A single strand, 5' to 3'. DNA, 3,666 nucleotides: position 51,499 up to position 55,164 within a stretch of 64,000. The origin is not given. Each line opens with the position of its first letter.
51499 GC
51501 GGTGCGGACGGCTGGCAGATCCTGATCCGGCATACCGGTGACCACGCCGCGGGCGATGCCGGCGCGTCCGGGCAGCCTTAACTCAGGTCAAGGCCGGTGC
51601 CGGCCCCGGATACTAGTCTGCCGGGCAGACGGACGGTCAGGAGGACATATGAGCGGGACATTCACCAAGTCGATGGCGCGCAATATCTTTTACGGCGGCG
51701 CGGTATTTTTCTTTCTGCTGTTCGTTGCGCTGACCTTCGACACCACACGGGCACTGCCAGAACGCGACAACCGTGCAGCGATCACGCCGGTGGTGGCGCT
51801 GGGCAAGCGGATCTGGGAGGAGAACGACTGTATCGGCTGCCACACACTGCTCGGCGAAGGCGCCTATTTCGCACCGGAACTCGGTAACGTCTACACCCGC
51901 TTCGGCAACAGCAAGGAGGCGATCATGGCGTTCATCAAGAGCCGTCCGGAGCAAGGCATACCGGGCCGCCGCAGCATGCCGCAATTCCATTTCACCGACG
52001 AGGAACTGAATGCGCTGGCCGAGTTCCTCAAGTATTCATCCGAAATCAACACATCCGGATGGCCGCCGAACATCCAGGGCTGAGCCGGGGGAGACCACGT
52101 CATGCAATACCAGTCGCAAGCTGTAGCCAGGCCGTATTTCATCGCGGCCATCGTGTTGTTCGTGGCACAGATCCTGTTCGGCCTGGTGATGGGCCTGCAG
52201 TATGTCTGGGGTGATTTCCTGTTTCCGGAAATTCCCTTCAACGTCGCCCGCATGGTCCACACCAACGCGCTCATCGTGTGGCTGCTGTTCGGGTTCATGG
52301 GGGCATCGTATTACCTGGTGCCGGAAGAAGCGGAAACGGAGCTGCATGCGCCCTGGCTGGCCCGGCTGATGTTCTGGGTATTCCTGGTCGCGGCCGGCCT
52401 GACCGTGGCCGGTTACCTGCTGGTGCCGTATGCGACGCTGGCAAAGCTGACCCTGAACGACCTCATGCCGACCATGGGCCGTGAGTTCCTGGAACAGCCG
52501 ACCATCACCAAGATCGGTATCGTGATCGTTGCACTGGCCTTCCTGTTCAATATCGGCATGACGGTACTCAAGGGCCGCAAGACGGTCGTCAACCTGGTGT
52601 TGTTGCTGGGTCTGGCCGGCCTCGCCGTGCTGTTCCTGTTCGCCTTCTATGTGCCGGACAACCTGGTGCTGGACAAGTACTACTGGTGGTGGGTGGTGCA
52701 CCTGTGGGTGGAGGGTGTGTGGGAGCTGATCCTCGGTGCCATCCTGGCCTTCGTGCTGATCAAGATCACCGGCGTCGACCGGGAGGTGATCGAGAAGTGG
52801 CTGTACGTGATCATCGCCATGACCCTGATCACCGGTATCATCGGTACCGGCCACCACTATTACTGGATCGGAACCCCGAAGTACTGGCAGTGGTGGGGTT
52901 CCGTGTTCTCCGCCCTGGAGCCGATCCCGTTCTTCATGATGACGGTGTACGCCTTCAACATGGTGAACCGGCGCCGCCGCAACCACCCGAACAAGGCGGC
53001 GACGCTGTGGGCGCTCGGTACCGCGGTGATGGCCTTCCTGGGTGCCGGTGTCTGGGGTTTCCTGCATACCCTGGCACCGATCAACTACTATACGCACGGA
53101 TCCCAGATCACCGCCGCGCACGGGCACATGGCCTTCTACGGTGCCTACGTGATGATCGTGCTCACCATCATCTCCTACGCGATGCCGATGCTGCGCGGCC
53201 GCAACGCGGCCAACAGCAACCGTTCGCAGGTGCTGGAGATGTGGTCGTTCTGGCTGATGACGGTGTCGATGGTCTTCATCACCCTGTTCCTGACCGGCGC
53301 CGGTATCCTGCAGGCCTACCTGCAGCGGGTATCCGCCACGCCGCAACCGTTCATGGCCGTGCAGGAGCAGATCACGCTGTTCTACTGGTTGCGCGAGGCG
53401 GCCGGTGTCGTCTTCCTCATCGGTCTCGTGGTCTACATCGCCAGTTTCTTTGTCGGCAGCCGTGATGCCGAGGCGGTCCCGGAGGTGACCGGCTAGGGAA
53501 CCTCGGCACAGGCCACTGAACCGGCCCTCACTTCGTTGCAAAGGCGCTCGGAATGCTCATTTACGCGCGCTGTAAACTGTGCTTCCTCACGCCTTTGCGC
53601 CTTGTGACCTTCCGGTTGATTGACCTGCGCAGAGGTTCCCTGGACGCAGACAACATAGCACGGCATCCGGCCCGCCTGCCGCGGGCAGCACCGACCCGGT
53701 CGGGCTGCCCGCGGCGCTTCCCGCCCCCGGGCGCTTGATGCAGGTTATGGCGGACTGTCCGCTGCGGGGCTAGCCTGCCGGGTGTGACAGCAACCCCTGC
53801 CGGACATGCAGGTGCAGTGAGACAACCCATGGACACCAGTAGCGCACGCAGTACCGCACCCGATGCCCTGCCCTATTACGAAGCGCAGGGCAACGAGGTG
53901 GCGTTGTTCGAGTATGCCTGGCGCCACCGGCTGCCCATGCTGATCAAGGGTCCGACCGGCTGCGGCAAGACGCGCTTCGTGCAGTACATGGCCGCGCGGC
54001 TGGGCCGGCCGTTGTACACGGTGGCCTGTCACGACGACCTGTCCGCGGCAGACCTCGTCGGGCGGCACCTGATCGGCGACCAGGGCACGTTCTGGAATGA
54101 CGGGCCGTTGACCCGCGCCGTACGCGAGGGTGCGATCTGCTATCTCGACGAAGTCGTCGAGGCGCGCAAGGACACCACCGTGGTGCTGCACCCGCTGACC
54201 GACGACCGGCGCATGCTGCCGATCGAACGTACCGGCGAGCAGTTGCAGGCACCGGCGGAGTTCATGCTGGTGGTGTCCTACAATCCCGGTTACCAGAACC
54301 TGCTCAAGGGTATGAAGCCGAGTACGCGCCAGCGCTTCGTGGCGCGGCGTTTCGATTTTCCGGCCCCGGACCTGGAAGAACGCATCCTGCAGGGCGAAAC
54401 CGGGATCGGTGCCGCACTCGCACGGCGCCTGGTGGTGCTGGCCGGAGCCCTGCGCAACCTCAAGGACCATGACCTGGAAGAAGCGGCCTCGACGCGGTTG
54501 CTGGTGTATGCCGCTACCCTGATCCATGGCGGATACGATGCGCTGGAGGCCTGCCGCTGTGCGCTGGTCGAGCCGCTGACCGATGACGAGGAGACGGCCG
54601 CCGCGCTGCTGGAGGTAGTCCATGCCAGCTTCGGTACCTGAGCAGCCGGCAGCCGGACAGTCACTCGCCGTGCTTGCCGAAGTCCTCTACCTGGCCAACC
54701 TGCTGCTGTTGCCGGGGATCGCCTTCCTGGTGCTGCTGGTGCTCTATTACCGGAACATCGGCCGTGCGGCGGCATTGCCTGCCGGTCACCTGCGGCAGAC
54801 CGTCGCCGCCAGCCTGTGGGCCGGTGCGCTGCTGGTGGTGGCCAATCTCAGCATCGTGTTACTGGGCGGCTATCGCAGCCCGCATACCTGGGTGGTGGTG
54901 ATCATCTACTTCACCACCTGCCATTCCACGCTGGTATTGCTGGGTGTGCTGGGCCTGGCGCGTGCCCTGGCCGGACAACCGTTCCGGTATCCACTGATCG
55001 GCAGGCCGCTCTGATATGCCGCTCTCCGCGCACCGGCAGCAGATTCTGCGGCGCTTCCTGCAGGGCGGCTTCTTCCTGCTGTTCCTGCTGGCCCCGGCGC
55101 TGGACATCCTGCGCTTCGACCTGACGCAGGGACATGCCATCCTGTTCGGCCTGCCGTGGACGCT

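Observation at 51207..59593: Three identically oriented TTAAC-N4-GTCAA boxes define a local NNR/DNR regulon (DUF2249, norCB..., nirS); one box overlaps a stop codon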

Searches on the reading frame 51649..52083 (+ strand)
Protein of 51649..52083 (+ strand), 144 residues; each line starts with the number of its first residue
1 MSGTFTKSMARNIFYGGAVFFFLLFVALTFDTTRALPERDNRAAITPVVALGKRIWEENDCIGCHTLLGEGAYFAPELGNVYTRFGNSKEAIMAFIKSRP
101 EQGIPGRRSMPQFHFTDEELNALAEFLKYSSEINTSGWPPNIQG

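Call 9: search_protein_families(library=pfam, proteins=[window:51649-52083:+])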
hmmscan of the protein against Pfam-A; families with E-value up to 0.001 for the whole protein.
window:51649-52083:+ (144 aa): 2 families
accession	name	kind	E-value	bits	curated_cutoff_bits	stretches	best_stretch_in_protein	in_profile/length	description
PF00034.26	Cytochrom_C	-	2.3e-11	45.3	21.3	1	49-129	1-88/90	Cytochrome c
PF13442.11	Cytochrome_CBB3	-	5.1e-08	33.6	27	1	50-127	4-68/68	Cytochrome C oxidase, cbb3-type, subunit III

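Call 51: find_related_loci(query=window:51649-52083:+, collection=metagenome_contigs, flank=1500)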
Query window:51649-52083:+ (144 aa) in metagenome_contigs; peptide patterns used: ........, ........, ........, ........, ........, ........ (x = any residue, [..] = any of these).
599 stretches matched a pattern (row limit reached: there are more); 526 encode a relative of the query (tblastn E <= 1e-3); the best 80 are kept; 80 distinct loci.
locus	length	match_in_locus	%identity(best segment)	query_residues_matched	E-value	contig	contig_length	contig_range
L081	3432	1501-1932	90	1-144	6e-88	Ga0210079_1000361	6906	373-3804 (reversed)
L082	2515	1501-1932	89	1-144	2e-88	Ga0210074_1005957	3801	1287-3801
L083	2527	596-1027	94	1-144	2e-84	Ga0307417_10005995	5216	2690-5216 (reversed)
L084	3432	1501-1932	94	1-144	7e-84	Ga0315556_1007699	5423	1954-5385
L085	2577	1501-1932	83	1-144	3e-83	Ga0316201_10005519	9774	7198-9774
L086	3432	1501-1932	83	1-144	1e-81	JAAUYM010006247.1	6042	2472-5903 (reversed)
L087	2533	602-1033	79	1-144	1e-81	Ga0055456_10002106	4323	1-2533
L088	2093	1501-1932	79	1-144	4e-82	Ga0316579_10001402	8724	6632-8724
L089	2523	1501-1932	88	1-144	3e-82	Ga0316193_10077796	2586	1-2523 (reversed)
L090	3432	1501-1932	81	1-144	1e-80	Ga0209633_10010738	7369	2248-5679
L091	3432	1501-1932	79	1-144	1e-80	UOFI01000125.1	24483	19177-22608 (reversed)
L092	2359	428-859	87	1-144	3e-81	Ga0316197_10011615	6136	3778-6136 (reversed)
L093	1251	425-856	79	1-144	5e-86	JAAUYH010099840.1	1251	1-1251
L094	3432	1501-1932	81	1-144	7e-80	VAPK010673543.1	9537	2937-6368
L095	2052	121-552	88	1-144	1e-80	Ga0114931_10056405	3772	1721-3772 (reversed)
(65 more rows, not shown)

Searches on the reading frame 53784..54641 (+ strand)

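Call 9: search_protein_families(library=pfam, proteins=[window:53784-54641:+])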
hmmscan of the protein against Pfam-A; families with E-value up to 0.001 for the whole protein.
window:53784-54641:+ (285 aa): 5 families
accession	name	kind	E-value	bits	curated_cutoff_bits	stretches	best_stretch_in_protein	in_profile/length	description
PF07728.20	AAA_5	-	1.1e-37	129.5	22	1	52-185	2-139/139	AAA domain (dynein-related subfamily)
PF08406.16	CbbQ_C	-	1e-30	106.2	20.6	1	198-281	1-84/85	CbbQ/NirQ/NorQ C-terminal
PF01078.27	Mg_chelatase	-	3.6e-07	30.2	20.3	1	82-170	81-160/207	Magnesium chelatase, subunit ChlI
PF00158.32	Sigma54_activat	-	0.00026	21.1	20.2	1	43-168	16-143/168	Sigma-54 interaction domain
PF07726.17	AAA_3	-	0.00099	19.4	27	0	52-171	2-115/131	ATPase family associated with various cellular activities (AAA)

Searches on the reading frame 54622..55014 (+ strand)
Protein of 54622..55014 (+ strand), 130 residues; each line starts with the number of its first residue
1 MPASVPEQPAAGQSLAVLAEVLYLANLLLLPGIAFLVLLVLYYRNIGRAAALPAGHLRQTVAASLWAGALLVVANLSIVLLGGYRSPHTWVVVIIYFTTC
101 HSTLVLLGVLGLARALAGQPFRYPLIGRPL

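Call 9: search_protein_families(library=pfam, proteins=[window:54622-55014:+])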
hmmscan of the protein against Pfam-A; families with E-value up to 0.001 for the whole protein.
window:54622-55014:+ (130 aa): 0 families

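Call 39: search_protein_families(library=pfam, proteins=[window:54622-55014:+], max_evalue=0.01)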
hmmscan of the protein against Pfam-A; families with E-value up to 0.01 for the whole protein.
window:54622-55014:+ (130 aa): 0 families

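Call 42: search_protein_families(library=ncbifam, proteins=[window:54622-55014:+], max_evalue=0.001)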
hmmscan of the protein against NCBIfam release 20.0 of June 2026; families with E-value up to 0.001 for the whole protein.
window:54622-55014:+ (130 aa): 0 families
